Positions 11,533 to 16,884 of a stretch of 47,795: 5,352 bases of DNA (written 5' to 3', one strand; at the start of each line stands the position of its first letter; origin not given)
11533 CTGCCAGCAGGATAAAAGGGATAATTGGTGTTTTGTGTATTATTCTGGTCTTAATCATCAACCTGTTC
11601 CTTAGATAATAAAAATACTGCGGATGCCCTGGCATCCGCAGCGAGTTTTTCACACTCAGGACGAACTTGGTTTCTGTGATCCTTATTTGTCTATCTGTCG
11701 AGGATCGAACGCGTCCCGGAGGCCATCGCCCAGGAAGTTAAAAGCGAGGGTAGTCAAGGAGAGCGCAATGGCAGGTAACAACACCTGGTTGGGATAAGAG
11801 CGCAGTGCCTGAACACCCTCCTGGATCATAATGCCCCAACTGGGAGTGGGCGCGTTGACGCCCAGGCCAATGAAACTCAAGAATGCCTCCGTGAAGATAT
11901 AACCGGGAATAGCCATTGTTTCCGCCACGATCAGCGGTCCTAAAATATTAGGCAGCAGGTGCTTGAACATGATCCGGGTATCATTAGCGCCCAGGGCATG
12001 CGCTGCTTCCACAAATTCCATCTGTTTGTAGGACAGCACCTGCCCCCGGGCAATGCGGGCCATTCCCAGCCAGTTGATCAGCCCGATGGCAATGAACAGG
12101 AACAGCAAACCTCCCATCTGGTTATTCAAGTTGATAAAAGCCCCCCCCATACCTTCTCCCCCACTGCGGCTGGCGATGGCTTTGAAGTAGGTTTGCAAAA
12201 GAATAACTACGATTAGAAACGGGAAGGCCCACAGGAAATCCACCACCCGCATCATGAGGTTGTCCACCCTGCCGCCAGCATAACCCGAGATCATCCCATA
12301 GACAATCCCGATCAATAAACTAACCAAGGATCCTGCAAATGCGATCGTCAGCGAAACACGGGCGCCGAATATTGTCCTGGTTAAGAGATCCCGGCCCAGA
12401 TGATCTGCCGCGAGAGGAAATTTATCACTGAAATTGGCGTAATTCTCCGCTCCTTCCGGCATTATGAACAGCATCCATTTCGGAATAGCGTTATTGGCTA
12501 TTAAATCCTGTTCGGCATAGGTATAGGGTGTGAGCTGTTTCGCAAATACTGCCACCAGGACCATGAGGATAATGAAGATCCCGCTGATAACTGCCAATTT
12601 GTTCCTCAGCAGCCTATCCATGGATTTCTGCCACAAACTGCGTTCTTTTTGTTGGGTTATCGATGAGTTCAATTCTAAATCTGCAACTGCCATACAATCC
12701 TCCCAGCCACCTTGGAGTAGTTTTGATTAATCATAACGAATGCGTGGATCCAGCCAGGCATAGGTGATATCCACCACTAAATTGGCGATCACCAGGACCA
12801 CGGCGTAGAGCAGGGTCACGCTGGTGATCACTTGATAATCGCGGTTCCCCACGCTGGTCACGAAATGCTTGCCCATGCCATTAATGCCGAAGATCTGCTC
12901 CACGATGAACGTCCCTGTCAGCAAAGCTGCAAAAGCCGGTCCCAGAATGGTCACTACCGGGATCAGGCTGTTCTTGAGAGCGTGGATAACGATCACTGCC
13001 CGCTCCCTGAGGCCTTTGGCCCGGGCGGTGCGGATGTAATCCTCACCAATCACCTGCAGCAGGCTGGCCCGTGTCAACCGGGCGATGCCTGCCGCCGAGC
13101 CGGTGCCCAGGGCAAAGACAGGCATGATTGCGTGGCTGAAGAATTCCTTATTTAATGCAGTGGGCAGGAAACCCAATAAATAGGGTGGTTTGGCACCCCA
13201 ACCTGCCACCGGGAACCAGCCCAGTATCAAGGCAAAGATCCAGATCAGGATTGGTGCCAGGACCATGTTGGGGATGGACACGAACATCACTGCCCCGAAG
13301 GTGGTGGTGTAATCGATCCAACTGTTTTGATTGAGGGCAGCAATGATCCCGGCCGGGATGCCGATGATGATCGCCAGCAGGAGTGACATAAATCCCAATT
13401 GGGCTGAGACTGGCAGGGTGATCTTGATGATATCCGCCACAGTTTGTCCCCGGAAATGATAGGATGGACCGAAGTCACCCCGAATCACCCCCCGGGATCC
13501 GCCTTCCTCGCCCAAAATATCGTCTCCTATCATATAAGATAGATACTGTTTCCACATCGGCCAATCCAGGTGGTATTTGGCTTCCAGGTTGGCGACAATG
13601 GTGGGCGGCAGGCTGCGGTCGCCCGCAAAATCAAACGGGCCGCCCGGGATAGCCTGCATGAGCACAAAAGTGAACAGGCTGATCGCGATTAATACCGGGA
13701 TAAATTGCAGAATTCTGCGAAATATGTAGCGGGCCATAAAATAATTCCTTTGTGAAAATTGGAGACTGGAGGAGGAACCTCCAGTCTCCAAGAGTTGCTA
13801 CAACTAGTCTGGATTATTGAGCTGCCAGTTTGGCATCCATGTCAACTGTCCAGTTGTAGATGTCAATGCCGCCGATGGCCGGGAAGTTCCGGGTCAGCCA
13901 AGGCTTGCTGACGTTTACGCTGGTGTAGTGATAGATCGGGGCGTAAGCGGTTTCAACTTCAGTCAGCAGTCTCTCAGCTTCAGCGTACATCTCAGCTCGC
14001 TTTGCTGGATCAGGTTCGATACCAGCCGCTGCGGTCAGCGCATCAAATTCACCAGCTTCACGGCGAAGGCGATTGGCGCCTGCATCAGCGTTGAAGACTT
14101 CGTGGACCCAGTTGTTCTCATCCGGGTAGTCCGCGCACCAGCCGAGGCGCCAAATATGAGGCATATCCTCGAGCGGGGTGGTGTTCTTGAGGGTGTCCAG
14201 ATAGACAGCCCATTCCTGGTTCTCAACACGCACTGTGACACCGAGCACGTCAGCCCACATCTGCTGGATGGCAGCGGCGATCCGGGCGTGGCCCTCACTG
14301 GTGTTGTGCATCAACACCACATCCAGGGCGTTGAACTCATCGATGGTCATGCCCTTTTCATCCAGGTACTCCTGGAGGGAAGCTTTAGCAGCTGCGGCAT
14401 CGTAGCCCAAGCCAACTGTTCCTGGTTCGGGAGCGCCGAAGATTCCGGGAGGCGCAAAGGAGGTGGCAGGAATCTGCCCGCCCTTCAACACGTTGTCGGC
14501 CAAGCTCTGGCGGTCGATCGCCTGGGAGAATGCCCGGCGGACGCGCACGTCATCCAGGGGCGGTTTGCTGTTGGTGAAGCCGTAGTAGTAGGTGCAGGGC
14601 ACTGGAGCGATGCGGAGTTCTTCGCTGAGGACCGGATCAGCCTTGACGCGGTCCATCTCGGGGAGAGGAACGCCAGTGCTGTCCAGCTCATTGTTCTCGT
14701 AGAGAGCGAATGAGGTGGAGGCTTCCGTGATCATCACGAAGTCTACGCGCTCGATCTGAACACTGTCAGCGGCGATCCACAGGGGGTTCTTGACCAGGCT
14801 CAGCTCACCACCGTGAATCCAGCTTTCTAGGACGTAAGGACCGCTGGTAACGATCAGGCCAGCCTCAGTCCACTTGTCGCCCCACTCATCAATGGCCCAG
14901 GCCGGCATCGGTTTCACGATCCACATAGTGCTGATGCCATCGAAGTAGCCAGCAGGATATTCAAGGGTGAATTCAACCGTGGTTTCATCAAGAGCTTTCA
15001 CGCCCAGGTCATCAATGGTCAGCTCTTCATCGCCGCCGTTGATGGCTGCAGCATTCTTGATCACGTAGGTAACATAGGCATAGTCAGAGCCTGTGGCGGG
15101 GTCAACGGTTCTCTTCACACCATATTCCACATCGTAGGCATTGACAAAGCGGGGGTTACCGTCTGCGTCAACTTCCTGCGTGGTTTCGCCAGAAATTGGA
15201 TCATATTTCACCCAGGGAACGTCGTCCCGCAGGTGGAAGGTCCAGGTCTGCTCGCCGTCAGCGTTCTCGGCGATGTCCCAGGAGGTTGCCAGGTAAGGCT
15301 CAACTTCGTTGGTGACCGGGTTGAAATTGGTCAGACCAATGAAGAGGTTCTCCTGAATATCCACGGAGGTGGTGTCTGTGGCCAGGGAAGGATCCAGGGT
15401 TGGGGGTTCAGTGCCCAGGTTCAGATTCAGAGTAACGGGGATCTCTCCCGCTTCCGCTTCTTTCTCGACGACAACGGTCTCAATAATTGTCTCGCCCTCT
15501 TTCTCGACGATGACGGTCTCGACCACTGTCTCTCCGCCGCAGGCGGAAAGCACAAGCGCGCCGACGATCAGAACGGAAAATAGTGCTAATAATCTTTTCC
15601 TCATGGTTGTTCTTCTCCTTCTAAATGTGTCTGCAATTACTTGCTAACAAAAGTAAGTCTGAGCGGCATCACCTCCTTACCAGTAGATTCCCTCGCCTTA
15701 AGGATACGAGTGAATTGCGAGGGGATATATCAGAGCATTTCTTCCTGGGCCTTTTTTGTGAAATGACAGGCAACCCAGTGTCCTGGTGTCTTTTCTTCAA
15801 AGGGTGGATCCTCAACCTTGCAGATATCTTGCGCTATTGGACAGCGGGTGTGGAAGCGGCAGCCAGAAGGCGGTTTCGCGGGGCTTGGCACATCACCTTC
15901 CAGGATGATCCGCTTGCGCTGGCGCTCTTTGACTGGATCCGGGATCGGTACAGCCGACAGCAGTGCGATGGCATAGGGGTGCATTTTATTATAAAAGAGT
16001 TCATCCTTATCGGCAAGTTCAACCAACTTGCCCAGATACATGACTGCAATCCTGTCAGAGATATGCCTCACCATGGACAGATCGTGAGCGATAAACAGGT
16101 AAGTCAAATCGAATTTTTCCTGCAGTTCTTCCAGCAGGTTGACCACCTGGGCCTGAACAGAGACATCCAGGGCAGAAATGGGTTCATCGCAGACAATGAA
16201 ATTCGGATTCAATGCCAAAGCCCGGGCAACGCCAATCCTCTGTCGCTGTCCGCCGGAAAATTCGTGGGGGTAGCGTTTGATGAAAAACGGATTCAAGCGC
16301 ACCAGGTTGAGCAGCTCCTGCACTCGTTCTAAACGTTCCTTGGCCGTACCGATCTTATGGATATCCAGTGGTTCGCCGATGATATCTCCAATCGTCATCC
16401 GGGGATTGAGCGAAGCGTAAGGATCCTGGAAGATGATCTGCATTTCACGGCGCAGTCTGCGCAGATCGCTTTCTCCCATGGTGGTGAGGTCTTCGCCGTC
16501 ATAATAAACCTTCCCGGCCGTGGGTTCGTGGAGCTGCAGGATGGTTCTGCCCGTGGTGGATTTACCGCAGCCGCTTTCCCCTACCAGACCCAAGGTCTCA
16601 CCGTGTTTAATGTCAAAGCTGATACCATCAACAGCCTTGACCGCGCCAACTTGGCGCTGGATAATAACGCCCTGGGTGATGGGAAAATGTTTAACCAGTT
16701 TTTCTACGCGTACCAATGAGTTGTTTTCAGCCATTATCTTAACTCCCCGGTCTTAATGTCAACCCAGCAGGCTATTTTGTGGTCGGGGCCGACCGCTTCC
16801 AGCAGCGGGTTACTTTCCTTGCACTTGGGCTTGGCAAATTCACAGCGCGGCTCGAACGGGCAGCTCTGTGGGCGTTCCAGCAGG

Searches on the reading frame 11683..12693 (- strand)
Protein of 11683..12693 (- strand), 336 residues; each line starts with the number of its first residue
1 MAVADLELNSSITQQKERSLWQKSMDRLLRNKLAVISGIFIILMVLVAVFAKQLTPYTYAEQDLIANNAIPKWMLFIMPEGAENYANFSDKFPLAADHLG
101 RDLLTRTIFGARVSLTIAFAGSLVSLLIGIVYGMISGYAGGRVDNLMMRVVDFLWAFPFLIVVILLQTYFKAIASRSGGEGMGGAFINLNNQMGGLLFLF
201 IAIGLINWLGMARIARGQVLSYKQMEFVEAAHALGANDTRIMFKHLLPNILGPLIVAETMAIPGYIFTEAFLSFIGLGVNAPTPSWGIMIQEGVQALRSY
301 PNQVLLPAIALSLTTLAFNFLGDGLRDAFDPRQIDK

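Call 7: search_protein_families(library=pfam, proteins=[window:11683-12693:-], max_evalue=0.001)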
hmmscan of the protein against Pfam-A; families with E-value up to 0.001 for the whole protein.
window:11683-12693:- (336 aa): 2 families
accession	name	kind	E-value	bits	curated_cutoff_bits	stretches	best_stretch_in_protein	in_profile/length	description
PF00528.27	BPD_transp_1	-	1.7e-33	116.4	26.4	1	129-333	1-182/184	Binding-protein-dependent transport system inner membrane component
PF12911.12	OppC_N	-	2.5e-16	59.7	23.9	1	19-69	1-51/53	N-terminal TM domain of oligopeptide transport permease C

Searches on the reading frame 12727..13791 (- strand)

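Call 7: search_protein_families(library=pfam, proteins=[window:12727-13791:-], max_evalue=0.001)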
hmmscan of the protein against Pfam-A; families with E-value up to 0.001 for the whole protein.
window:12727-13791:- (354 aa): 2 families
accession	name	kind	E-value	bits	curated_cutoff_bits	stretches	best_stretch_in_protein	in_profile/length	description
PF00528.27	BPD_transp_1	-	2e-38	132.4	26.4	1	144-352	1-183/184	Binding-protein-dependent transport system inner membrane component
PF19300.4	BPD_transp_1_N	-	5.9e-10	39.8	23.8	1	19-131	1-112/114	Binding-prot-dependent transport system membrane comp, N-term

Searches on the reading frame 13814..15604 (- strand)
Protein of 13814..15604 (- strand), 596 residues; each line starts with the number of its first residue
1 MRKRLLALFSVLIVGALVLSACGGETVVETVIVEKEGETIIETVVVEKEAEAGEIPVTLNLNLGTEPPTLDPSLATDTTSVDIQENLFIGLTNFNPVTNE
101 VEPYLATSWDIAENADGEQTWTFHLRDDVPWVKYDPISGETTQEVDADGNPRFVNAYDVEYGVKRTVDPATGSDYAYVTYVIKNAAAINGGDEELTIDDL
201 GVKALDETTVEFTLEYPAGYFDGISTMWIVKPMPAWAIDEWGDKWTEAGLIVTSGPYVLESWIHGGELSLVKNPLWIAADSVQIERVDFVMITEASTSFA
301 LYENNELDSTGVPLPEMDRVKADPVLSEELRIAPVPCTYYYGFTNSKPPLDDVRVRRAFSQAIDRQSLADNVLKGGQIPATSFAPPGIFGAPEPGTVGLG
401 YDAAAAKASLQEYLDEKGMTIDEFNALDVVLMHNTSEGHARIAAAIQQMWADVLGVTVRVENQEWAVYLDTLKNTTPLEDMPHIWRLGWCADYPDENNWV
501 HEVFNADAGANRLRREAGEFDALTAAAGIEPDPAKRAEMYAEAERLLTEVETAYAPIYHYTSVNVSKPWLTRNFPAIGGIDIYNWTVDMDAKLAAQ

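Call 7: search_protein_families(library=pfam, proteins=[window:13814-15604:-], max_evalue=0.001)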
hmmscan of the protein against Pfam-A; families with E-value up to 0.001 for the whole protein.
window:13814-15604:- (596 aa): 1 family
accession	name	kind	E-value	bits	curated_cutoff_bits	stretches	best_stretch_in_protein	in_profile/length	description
PF00496.27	SBP_bac_5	-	5.2e-71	240.1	32.4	1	100-506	1-363/368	Bacterial extracellular solute-binding proteins, family 5 Middle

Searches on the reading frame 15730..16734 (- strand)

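Call 7: search_protein_families(library=pfam, proteins=[window:15730-16734:-], max_evalue=0.001)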
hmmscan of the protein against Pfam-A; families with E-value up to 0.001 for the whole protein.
window:15730-16734:- (334 aa): 3 families
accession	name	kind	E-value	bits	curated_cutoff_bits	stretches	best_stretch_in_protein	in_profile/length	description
PF00005.33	ABC_tran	-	2.6e-34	119.2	25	1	36-186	2-136/137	ABC transporter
PF08352.17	oligo_HPY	-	3.4e-18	66.2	27.1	1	238-305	1-65/65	Oligopeptide/dipeptide transporter, C-terminal region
PF02463.25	SMC_N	-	0.0004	20.3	40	0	49-231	28-211/220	RecF/RecN/SMC N terminal domain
